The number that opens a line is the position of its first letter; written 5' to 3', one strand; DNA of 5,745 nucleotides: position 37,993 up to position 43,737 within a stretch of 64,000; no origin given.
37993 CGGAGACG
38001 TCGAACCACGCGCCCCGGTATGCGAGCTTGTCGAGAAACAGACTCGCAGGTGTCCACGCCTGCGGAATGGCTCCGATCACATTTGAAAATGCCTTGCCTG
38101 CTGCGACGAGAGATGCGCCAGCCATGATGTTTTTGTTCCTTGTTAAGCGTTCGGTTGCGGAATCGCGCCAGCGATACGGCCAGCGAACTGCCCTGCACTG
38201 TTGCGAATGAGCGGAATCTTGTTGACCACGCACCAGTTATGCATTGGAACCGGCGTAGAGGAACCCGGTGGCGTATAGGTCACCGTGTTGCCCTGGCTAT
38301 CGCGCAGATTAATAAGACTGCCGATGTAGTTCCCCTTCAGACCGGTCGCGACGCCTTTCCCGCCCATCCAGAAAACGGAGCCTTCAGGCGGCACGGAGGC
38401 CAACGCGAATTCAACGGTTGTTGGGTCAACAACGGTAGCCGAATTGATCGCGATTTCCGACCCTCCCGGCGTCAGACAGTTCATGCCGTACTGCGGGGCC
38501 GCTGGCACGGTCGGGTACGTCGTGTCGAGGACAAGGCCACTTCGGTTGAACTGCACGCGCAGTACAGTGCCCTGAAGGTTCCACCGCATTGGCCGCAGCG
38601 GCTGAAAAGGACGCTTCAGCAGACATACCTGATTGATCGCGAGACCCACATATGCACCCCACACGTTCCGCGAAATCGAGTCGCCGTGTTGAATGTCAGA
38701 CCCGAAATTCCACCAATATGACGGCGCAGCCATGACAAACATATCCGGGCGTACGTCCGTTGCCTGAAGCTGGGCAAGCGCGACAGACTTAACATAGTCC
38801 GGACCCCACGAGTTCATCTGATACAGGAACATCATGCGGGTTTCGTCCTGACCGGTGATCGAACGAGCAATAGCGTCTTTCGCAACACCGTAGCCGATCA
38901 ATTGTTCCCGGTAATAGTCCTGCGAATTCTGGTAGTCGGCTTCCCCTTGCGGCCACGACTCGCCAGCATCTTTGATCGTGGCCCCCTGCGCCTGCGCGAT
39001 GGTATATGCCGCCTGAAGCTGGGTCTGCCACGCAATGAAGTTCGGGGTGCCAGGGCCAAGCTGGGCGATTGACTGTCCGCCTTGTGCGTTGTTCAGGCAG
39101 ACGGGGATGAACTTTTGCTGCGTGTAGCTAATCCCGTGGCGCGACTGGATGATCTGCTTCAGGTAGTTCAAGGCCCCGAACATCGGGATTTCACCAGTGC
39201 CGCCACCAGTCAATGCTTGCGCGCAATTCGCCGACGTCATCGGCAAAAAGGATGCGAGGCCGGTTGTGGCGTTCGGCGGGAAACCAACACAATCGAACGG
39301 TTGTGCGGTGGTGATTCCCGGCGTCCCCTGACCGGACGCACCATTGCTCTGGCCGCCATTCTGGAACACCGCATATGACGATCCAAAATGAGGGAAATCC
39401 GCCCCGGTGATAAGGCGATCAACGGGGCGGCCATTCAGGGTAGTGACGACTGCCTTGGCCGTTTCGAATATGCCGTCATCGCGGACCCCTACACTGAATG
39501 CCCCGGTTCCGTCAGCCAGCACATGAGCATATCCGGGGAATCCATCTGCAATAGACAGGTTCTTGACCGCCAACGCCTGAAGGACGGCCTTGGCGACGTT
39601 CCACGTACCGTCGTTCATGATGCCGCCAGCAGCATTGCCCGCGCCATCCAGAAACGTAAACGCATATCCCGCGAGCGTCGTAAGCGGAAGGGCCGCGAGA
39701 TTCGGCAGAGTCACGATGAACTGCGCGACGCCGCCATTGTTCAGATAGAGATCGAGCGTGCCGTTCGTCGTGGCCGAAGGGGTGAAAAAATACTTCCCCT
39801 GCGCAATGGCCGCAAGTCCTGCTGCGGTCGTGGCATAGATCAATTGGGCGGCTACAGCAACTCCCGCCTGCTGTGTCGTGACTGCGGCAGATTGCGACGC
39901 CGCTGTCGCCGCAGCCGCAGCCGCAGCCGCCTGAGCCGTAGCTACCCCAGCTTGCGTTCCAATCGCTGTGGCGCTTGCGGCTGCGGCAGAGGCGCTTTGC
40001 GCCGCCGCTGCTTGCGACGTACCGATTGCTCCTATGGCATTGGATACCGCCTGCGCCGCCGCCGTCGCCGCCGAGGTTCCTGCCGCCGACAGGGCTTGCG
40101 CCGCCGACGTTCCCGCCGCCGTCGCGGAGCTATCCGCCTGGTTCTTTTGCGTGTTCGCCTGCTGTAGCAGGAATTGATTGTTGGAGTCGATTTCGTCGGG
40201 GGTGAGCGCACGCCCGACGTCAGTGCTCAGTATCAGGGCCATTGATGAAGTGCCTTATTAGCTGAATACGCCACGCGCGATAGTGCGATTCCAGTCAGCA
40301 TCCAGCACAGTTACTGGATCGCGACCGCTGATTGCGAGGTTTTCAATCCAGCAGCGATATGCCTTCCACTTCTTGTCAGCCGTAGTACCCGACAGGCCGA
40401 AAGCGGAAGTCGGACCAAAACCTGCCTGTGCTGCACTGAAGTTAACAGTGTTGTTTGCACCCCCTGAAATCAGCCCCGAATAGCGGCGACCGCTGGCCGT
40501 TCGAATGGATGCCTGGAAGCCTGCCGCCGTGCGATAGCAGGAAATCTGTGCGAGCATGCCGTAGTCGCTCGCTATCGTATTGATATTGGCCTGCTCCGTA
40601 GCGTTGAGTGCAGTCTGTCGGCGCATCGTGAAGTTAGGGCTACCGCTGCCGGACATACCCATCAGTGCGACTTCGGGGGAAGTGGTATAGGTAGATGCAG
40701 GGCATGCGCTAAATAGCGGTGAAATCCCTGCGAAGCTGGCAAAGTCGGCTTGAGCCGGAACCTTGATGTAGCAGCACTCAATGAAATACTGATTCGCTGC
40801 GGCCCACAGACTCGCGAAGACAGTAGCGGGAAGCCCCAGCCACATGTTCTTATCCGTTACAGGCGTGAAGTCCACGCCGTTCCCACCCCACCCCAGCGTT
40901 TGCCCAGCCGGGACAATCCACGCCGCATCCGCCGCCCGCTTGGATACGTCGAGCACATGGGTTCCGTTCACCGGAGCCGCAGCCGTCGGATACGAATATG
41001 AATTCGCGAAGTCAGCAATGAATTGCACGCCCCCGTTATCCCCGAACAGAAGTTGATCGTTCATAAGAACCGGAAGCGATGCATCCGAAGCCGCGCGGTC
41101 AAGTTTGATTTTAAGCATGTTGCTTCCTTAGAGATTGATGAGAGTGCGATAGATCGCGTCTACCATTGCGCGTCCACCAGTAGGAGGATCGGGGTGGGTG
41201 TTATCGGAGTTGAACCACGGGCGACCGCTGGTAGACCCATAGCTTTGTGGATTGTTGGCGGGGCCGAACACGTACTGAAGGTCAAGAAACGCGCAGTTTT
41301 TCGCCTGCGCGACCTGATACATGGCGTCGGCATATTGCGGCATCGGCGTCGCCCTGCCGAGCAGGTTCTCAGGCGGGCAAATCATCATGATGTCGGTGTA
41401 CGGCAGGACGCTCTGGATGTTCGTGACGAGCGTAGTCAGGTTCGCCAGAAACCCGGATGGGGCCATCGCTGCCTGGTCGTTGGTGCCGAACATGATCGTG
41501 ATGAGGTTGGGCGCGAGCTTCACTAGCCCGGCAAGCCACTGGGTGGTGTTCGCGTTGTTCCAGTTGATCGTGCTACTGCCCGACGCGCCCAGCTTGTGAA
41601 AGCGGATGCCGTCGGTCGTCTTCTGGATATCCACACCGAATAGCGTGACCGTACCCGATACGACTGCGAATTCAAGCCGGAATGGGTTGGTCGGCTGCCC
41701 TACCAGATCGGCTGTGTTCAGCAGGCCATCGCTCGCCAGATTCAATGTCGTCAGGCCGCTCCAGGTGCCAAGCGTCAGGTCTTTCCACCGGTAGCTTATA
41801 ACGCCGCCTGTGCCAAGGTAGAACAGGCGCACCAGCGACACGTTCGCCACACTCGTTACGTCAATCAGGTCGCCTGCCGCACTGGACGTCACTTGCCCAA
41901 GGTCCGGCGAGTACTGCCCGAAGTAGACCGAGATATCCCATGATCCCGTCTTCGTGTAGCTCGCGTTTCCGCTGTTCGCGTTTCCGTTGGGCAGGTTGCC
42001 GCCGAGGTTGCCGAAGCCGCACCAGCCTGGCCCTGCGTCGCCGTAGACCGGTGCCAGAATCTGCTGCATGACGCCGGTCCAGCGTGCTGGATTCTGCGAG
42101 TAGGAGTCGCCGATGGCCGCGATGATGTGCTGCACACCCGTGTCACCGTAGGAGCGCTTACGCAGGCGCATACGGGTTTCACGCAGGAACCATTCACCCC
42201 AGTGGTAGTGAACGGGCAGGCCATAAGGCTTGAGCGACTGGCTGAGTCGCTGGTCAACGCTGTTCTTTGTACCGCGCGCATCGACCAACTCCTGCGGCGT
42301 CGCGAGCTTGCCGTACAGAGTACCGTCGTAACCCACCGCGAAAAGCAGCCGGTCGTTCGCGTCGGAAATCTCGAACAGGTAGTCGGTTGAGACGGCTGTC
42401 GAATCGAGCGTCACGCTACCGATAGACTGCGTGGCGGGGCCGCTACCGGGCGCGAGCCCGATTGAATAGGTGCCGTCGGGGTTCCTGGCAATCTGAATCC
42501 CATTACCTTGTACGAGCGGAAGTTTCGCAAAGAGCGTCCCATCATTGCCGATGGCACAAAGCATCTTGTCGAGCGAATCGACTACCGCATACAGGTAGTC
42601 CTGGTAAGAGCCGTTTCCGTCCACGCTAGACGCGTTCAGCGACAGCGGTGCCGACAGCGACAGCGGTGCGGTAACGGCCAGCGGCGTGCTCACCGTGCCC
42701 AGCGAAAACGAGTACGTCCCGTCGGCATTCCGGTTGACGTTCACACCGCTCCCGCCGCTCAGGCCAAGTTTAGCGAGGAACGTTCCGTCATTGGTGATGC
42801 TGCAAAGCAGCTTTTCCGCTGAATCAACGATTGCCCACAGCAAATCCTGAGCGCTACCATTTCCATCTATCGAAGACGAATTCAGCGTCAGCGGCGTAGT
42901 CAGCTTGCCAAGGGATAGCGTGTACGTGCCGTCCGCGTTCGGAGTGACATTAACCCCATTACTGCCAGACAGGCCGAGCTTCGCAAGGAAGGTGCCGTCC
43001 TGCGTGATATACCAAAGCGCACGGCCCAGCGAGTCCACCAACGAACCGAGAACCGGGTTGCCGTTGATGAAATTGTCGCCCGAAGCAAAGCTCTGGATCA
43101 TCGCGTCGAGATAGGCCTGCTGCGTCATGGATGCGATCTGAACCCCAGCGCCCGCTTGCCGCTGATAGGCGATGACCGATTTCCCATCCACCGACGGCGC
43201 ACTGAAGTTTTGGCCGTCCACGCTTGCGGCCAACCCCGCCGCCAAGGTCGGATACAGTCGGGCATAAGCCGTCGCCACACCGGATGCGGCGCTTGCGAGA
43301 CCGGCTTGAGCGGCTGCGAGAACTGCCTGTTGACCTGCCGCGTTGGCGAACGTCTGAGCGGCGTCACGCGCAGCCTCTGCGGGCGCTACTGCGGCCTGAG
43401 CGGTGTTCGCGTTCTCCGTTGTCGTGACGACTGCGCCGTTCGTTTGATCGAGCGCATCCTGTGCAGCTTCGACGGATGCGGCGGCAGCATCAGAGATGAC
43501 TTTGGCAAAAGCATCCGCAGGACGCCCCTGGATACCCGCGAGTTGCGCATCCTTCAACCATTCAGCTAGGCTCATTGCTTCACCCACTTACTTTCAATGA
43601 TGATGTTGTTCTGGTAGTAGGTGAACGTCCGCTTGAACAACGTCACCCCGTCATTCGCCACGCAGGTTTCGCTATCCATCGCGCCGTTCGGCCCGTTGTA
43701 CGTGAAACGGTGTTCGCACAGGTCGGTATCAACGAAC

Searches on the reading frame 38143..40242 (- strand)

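Call 11: search_protein_families(library=pfam, proteins=[window:38143-40242:-], max_evalue=0.01)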
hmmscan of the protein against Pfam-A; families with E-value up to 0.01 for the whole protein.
window:38143-40242:- (699 aa): 0 families

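Call 12: search_protein_families(library=phrogs, proteins=[window:38143-40242:-], max_evalue=0.001)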
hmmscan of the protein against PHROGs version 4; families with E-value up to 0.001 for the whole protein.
window:38143-40242:- (699 aa): 3 families
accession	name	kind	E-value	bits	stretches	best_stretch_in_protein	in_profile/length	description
phrog_4201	-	tail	1.3e-63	216.8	1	47-677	20-672/676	tail fiber protein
phrog_26934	-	unknown function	1.1e-48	167.1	1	289-673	625-993/998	-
phrog_38058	-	tail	0.0006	19.2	1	31-144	244-393/708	tail fiber protein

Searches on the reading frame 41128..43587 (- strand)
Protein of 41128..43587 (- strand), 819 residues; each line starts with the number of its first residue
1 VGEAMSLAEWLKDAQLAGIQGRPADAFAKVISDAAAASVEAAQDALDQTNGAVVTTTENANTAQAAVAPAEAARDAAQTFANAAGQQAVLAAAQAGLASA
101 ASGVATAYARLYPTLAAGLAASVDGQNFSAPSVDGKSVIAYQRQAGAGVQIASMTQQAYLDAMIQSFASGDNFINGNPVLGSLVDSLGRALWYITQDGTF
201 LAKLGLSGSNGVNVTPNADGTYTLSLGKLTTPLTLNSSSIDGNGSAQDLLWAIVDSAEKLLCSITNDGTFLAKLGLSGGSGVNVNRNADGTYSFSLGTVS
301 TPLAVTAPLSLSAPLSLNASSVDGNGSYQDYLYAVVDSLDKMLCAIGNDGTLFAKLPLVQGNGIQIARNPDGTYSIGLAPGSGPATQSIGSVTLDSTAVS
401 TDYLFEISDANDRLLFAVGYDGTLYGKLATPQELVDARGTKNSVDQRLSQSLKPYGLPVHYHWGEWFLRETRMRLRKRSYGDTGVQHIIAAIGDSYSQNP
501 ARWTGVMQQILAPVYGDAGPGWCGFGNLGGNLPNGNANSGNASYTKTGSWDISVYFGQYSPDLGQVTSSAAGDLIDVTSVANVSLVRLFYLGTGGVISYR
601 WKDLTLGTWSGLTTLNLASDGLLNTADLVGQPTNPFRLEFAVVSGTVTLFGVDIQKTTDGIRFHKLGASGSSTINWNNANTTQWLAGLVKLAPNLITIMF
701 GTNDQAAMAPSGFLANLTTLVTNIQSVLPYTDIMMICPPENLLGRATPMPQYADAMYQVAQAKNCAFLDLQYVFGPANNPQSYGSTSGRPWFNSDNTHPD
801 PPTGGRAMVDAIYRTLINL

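Call 11: search_protein_families(library=pfam, proteins=[window:41128-43587:-], max_evalue=0.01)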
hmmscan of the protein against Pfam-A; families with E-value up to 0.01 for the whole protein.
window:41128-43587:- (819 aa): 2 families
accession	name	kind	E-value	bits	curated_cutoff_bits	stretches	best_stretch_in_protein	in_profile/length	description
PF13472.12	Lipase_GDSL_2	-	7e-13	49.9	32.9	1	660-800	32-172/178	GDSL-like Lipase/Acylhydrolase family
PF00657.28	Lipase_GDSL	-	4.2e-05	24.2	23.6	1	668-801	61-198/208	GDSL-like Lipase/Acylhydrolase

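Call 12: search_protein_families(library=phrogs, proteins=[window:41128-43587:-], max_evalue=0.001)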
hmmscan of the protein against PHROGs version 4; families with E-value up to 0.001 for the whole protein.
window:41128-43587:- (819 aa): 2 families
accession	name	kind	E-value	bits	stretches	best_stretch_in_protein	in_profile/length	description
phrog_38670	-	tail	2.4e-72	245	1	467-813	912-1272/1280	tail fiber protein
phrog_14987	-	unknown function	1.7e-15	57.6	1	487-786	302-600/625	-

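Call 18: find_related_loci(query=window:41128-43587:-, collection=viral_contigs, flank=4000)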
Query window:41128-43587:- (819 aa) in viral_contigs; peptide patterns used: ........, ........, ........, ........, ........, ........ (x = any residue, [..] = any of these).
No stretch of DNA in the collection matches any of the patterns.
